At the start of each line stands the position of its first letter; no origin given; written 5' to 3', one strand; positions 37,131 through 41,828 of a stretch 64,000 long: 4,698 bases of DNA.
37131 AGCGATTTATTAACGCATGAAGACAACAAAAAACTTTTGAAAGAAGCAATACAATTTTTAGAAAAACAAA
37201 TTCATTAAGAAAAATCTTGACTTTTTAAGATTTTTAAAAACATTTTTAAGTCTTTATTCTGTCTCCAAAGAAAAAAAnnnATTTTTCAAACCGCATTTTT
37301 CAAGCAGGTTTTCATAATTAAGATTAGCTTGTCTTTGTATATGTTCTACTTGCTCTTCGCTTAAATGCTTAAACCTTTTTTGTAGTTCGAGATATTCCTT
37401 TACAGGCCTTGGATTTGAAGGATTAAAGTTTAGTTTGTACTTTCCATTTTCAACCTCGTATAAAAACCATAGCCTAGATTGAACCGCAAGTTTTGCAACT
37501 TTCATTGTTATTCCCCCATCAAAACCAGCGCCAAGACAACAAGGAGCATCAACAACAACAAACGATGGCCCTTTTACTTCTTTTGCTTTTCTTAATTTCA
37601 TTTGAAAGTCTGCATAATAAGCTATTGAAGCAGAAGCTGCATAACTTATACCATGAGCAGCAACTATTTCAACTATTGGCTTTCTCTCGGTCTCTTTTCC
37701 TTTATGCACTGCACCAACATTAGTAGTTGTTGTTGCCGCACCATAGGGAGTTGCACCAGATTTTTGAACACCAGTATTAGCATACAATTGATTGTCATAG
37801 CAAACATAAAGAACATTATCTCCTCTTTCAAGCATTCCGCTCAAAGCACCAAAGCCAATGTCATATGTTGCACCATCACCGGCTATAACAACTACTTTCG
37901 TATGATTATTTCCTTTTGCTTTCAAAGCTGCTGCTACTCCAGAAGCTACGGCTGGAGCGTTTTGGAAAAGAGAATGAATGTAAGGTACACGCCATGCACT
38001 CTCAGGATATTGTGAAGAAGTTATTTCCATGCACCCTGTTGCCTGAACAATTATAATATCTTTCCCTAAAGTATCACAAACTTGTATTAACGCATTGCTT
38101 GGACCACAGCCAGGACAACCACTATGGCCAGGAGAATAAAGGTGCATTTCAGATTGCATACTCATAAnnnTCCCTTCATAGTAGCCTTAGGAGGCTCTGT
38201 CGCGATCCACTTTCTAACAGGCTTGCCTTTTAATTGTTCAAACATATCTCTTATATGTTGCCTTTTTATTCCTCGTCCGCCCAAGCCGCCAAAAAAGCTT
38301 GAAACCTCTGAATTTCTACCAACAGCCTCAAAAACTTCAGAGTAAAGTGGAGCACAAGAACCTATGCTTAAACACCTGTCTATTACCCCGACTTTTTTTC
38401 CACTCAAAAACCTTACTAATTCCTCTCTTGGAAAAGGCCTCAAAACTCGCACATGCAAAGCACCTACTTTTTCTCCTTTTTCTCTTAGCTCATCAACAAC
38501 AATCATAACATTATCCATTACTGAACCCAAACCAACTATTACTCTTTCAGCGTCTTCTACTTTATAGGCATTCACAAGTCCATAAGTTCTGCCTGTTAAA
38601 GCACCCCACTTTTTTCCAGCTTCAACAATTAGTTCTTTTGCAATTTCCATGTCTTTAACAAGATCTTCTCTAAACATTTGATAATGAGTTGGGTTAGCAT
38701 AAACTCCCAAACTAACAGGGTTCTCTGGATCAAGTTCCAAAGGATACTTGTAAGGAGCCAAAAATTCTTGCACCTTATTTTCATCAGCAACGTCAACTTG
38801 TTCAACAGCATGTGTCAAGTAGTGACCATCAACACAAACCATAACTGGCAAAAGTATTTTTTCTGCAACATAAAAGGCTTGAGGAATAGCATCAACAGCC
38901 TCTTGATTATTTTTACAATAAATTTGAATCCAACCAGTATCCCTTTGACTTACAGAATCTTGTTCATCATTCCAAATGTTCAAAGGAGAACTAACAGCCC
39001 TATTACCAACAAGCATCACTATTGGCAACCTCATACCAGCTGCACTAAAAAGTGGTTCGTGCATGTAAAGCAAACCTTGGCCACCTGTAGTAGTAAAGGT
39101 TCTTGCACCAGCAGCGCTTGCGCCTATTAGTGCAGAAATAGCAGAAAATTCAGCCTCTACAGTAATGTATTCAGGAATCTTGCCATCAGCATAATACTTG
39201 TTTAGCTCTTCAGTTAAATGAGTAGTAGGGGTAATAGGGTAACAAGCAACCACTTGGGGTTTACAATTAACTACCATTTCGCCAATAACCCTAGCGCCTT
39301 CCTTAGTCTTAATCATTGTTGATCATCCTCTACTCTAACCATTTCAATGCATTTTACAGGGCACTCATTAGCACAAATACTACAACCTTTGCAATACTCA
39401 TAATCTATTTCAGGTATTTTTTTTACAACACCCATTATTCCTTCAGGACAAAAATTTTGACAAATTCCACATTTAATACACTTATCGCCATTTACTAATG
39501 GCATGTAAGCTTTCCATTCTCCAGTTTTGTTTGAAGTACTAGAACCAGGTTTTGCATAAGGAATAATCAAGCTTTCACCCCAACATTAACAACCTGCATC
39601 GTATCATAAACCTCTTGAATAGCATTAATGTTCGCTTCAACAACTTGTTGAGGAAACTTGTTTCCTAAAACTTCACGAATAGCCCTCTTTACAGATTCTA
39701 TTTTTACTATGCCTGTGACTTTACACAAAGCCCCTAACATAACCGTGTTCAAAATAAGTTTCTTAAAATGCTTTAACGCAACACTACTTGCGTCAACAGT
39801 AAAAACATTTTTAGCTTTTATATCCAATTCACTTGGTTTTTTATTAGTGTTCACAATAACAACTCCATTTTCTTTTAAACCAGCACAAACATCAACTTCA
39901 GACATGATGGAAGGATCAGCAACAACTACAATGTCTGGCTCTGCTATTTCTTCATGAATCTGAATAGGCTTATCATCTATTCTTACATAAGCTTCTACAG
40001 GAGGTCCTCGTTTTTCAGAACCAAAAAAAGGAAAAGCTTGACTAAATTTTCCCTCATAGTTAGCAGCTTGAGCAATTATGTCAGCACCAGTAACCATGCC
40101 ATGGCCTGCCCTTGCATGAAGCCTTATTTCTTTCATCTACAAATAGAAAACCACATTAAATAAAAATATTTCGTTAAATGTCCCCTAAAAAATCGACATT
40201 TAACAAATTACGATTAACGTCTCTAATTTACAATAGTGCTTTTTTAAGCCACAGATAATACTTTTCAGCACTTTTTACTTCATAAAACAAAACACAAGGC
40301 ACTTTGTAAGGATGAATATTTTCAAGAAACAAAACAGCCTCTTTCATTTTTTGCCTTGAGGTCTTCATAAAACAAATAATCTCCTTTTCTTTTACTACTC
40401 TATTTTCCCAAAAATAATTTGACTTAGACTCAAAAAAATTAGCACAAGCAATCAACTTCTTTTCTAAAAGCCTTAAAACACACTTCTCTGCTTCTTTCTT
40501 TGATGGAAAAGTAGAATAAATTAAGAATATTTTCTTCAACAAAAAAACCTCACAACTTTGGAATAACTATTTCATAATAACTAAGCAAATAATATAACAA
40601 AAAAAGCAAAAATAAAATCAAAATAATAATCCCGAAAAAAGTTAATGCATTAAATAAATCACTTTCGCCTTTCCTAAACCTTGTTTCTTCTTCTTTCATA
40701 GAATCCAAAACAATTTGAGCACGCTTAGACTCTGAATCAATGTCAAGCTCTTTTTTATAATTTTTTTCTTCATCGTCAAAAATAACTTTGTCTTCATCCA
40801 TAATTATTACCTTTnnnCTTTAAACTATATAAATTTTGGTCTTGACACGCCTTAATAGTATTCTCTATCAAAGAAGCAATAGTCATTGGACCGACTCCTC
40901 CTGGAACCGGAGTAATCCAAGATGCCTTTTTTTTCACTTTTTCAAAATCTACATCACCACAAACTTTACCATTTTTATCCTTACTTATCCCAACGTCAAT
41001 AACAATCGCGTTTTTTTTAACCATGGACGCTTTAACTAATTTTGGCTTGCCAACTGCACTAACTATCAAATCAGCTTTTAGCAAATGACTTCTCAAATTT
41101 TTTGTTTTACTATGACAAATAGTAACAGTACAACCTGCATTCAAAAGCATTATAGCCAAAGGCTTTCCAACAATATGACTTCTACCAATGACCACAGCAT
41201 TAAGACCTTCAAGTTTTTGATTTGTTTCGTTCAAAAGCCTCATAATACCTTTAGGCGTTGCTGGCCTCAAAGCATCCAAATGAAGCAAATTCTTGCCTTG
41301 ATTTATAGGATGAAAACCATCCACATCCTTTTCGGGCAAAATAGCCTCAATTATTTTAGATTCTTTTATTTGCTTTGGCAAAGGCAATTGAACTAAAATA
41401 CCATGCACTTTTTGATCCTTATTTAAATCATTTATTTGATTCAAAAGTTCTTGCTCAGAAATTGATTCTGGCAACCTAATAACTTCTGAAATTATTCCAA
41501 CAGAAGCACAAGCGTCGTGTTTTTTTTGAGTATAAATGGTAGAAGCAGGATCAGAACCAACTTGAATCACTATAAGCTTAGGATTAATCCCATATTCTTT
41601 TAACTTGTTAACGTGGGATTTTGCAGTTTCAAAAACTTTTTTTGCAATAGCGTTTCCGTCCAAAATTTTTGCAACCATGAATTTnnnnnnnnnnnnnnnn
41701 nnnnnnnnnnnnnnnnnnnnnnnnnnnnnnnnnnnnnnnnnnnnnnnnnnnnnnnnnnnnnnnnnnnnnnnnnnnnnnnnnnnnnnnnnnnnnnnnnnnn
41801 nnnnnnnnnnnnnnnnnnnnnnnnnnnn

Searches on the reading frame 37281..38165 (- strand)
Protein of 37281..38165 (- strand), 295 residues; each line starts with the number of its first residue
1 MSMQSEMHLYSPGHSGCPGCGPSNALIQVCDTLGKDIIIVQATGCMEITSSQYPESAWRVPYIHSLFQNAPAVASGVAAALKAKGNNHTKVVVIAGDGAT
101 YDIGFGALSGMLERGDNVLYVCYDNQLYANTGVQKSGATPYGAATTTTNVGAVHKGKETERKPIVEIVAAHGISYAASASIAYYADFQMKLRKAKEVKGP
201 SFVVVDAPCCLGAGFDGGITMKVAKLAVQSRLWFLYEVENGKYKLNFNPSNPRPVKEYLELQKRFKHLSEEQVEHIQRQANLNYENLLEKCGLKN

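Call 77: search_protein_families(library=pfam, proteins=[window:37281-38165:-], max_evalue=0.00001)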
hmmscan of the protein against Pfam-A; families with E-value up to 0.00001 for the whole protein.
window:37281-38165:- (295 aa): 1 family
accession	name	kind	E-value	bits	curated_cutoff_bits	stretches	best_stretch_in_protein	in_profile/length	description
PF02775.26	TPP_enzyme_C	-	9e-22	77.9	21.9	1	43-205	2-151/151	Thiamine pyrophosphate enzyme, C-terminal TPP binding domain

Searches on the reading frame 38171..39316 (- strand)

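Call 77: search_protein_families(library=pfam, proteins=[window:38171-39316:-], max_evalue=0.00001)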
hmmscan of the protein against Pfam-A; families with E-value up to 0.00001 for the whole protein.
window:38171-39316:- (382 aa): 2 families
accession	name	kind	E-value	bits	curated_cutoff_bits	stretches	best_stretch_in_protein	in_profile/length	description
PF01855.24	POR_N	-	2.4e-67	227.5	27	1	16-232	4-228/231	Pyruvate flavodoxin/ferredoxin oxidoreductase, thiamine diP-bdg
PF17147.9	PFOR_II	-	1.2e-23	83.9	27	1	256-355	1-102/102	Pyruvate:ferredoxin oxidoreductase core domain II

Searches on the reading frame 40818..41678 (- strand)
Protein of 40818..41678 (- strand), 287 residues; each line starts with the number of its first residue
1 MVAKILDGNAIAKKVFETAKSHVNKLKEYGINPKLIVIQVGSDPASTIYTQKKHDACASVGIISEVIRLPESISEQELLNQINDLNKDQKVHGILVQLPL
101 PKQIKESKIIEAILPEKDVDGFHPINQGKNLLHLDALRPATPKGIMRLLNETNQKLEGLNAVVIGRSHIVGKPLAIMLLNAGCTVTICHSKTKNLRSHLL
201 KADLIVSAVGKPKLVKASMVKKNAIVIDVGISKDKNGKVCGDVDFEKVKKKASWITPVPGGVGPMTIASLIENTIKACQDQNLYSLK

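Call 77: search_protein_families(library=pfam, proteins=[window:40818-41678:-], max_evalue=0.00001)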
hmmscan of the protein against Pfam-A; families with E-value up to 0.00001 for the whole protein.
window:40818-41678:- (287 aa): 2 families
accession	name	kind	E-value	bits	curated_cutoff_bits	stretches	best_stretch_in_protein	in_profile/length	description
PF02882.25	THF_DHG_CYH_C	-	4.9e-67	224.7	27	1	123-281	1-159/160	Tetrahydrofolate dehydrogenase/cyclohydrolase, NAD(P)-binding domain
PF00763.28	THF_DHG_CYH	-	3.4e-42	143.8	32.8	1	6-120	1-115/115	Tetrahydrofolate dehydrogenase/cyclohydrolase, catalytic domain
